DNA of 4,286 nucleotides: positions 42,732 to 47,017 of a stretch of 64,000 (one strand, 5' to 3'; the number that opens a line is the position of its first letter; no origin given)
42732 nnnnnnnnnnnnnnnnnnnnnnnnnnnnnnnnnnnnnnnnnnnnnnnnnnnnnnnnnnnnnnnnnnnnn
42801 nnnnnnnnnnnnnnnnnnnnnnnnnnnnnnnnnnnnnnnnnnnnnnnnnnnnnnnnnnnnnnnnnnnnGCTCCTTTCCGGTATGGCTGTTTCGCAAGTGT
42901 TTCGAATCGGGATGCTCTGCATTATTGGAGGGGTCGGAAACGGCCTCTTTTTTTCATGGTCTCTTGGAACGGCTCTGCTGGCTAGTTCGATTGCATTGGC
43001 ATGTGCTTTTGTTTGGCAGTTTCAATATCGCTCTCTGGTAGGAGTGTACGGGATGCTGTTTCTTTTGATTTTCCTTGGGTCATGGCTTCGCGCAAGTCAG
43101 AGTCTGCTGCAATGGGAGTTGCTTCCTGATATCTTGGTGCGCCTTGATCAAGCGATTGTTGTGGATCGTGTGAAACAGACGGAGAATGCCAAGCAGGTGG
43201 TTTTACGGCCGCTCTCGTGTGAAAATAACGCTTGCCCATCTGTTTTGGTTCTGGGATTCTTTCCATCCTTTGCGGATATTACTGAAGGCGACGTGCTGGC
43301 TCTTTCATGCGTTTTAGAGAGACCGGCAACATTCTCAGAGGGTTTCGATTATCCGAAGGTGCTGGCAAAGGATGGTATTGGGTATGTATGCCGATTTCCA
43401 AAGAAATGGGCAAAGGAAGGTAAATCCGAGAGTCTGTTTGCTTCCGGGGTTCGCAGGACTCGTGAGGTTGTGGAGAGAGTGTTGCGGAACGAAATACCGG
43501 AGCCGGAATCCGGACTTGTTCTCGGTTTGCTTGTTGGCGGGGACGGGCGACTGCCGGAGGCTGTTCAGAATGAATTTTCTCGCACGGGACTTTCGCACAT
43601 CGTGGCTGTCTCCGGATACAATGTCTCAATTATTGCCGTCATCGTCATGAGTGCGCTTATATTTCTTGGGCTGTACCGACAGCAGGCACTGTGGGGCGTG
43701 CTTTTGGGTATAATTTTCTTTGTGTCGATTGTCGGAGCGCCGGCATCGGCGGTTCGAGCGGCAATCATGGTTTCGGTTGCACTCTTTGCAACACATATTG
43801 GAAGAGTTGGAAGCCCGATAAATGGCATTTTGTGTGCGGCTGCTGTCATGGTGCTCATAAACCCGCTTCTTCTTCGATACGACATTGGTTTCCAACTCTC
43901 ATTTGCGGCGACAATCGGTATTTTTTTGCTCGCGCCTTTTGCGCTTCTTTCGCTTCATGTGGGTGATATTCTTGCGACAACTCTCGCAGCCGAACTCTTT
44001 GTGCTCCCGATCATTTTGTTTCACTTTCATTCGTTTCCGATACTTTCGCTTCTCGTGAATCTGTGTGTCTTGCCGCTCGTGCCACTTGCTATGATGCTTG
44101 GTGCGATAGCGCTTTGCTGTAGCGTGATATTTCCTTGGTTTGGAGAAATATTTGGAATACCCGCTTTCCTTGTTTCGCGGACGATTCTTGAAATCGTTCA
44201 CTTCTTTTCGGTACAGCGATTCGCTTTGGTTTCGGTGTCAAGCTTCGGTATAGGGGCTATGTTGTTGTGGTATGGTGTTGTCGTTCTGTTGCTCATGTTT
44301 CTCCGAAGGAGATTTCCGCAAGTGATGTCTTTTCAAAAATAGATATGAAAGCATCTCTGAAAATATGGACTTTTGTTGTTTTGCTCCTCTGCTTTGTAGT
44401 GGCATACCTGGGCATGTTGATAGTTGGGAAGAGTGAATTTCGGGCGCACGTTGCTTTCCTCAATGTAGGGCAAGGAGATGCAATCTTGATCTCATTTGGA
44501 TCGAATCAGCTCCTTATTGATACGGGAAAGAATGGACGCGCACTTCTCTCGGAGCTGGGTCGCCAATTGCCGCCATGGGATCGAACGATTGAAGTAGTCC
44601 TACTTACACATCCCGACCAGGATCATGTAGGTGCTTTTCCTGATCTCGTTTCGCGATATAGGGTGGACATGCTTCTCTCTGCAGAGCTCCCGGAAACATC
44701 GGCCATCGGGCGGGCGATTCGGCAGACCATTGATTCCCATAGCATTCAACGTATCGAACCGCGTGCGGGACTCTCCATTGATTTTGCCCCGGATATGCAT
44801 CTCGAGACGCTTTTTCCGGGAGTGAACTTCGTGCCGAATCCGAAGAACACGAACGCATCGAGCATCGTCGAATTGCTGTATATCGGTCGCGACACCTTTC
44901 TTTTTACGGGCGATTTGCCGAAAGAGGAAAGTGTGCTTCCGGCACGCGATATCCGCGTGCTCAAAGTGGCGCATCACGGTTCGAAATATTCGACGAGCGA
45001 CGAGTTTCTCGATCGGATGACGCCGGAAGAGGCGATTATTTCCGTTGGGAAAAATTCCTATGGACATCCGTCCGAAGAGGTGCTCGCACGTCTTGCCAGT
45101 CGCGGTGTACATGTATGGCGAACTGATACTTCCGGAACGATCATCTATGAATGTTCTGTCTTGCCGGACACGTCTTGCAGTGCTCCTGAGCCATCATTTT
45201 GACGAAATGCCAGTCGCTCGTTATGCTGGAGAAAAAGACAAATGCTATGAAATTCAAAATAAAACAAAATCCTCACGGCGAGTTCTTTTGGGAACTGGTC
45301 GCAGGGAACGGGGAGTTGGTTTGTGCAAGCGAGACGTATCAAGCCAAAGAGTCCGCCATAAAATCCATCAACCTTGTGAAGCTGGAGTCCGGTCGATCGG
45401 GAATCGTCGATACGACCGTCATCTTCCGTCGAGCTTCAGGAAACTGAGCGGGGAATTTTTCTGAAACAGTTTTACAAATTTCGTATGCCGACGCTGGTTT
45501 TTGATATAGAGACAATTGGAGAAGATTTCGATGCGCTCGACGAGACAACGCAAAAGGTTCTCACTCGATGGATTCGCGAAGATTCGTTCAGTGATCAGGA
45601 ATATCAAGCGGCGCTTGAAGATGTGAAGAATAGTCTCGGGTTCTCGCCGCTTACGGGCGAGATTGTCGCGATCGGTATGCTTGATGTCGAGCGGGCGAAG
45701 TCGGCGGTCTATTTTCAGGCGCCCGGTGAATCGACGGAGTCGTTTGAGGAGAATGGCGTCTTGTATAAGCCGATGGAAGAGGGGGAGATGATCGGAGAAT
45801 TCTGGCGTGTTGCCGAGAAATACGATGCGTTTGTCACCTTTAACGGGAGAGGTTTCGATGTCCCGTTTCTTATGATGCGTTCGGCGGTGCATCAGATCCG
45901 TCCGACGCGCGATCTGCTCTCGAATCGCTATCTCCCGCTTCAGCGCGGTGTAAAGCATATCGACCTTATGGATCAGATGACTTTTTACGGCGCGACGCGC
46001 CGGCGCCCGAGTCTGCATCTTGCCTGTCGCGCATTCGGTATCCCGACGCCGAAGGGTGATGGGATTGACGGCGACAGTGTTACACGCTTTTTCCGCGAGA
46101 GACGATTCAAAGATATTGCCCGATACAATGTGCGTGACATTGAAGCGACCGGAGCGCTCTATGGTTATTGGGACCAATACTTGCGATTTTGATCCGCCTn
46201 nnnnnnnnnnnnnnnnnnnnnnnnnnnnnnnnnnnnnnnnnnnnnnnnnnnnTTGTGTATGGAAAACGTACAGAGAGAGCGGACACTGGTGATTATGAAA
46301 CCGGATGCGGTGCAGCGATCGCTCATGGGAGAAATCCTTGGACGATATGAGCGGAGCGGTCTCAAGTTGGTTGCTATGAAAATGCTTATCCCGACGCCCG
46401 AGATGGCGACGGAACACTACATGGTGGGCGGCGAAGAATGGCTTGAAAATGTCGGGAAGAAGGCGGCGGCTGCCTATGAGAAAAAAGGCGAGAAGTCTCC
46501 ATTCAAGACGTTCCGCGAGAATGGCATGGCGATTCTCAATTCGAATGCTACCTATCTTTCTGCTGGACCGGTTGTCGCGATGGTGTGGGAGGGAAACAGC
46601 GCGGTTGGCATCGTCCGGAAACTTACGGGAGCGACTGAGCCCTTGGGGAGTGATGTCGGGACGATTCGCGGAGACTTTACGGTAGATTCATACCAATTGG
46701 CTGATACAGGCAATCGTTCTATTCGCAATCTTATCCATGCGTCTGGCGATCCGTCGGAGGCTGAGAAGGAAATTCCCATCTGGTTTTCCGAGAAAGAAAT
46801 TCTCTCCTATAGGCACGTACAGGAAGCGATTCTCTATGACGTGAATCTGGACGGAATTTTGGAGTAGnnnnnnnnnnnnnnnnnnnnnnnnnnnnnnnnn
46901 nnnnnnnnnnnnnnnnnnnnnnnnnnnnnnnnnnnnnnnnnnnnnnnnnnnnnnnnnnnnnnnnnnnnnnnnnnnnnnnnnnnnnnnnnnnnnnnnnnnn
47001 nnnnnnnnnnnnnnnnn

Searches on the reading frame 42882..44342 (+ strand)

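Call 3: search_protein_families(library=pfam, proteins=[window:42882-44342:+], max_evalue=0.1)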
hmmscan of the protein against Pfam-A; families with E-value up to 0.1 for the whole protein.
window:42882-44342:+ (486 aa): 3 families
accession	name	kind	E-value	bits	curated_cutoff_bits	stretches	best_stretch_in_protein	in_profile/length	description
PF03772.21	Competence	-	5.7e-50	170.6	23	1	216-476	1-269/270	Competence protein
PF13567.11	DUF4131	-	5.1e-08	33.2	31.6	1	27-171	4-158/165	Domain of unknown function (DUF4131)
PF15468.11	DUF4636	-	0.023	14.8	27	1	453-476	34-57/243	Domain of unknown function (DUF4636)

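Call 4: search_protein_families(library=ncbifam, proteins=[window:42882-44342:+], max_evalue=0.1)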
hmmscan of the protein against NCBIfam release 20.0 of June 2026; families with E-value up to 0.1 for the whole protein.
window:42882-44342:+ (486 aa): 4 families
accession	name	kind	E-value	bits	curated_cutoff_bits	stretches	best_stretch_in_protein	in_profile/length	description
TIGR00361.1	ComEC_Rec2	equivalog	1.4e-26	92.9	190.05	1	153-484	81-421/663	DNA internalization-related competence protein ComEC/Rec2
TIGR00360.1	ComEC_N-term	subfamily_domain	5.4e-23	82.1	36.5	1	238-404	2-168/171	ComEC/Rec2-related protein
NF045979.1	ComEC_MAG0480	equivalog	4.2e-10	39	150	1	220-445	205-423/461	MAG0480 family ComEC-like protein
NF008580.0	PRK11539.1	equivalog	7.8e-10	37.7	969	1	206-418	196-422/758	ComEC family protein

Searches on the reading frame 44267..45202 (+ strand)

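Call 20: search_protein_families(library=pfam, proteins=[window:44267-45202:+], max_evalue=0.01)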
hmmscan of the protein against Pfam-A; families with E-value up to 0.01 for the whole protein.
window:44267-45202:+ (311 aa): 4 families
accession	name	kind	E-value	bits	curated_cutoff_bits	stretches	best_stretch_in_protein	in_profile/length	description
PF00753.33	Lactamase_B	-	3.7e-14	53.6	22.7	1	66-261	2-195/196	Metallo-beta-lactamase superfamily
PF16661.11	Lactamase_B_6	-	1.3e-05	25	27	1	74-139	1-67/193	Metallo-beta-lactamase superfamily domain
PF12706.13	Lactamase_B_2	-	3.4e-05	24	27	1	81-217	2-143/200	Beta-lactamase superfamily domain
PF25281.1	MBL_MAP1B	-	0.00071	19.1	37.6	1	67-132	28-89/279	MAP1B MBL-like domain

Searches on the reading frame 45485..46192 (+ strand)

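Call 20: search_protein_families(library=pfam, proteins=[window:45485-46192:+], max_evalue=0.01)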
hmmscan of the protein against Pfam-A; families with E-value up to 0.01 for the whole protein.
window:45485-46192:+ (235 aa): 3 families
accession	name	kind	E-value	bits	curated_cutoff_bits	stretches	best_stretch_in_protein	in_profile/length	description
PF10108.15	DNA_pol_B_exo2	-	3.6e-20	73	24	1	96-226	34-170/213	Predicted 3'-5' exonuclease related to the exonuclease domain of PolB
PF13482.12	RNase_H_2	-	1.8e-11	44.7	22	1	52-229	9-164/165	RNase_H superfamily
PF03104.25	DNA_pol_B_exo1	-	0.00035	20.5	23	1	92-134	136-180/242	DNA polymerase family B, exonuclease domain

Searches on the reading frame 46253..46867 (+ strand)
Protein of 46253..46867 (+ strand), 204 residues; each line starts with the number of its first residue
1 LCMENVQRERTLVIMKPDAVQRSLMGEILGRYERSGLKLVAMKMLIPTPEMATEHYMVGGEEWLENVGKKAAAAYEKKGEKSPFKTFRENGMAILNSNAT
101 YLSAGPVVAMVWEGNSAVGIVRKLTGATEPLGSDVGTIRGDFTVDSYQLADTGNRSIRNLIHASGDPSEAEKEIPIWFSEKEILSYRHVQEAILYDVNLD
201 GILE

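Call 20: search_protein_families(library=pfam, proteins=[window:46253-46867:+], max_evalue=0.01)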
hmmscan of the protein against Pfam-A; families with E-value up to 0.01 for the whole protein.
window:46253-46867:+ (204 aa): 1 family
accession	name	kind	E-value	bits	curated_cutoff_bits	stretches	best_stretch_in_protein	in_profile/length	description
PF00334.24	NDK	-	4.7e-37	127.3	27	1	9-183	1-135/135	Nucleoside diphosphate kinase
